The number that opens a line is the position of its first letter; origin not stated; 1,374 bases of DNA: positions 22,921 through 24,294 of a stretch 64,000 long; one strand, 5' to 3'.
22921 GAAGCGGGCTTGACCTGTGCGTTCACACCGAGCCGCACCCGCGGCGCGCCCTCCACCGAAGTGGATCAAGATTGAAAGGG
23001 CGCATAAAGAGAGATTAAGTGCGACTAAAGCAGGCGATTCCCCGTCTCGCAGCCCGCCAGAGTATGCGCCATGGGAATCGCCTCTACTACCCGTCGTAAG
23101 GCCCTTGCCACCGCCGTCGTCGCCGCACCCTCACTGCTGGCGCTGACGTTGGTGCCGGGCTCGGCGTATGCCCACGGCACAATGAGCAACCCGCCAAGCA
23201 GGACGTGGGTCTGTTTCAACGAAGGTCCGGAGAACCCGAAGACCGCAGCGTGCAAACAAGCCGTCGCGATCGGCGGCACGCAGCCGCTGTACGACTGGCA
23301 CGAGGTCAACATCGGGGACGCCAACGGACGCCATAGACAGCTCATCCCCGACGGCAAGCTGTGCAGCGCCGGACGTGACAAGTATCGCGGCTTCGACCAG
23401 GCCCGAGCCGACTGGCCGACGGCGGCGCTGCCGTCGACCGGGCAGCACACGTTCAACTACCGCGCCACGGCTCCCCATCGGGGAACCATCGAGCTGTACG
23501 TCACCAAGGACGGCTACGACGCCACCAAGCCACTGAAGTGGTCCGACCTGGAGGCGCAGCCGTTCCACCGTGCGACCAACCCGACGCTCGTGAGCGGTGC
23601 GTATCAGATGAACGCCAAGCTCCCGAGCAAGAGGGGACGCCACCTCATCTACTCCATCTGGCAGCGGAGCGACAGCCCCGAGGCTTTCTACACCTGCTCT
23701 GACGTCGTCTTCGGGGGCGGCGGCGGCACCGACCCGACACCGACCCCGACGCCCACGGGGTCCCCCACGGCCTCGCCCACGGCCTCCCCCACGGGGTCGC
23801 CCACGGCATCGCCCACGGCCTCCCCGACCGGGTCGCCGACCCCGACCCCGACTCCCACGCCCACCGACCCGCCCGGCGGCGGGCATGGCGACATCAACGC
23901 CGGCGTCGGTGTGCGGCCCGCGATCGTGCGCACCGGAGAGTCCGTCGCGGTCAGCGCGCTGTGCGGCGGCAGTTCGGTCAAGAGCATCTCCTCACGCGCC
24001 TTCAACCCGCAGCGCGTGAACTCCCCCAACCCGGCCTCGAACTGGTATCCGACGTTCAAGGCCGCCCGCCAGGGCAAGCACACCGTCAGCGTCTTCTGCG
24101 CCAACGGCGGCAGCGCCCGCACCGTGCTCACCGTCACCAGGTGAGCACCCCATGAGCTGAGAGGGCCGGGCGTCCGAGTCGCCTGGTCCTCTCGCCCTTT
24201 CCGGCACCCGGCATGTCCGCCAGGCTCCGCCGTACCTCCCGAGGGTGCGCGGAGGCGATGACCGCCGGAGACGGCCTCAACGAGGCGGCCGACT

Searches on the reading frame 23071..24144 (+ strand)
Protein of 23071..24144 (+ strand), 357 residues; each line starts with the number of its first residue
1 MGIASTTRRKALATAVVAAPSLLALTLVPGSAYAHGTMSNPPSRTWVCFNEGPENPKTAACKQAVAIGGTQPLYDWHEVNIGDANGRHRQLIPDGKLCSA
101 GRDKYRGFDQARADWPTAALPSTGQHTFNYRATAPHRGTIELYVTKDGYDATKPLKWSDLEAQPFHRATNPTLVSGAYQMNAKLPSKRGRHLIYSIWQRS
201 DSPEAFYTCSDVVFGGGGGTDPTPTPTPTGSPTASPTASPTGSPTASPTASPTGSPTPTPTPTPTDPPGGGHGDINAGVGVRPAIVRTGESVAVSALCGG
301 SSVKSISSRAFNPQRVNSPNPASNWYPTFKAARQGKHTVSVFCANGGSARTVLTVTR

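Call 65: search_protein_families(library=pfam, proteins=[window:23071-24144:+], max_evalue=0.001)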
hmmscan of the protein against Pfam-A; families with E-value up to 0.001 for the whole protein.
window:23071-24144:+ (357 aa): 1 family
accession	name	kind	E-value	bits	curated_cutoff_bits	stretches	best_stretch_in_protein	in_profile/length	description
PF03067.21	LPMO_10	-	2.6e-59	201.4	23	1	35-212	1-183/183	Lytic polysaccharide mono-oxygenase, cellulose-degrading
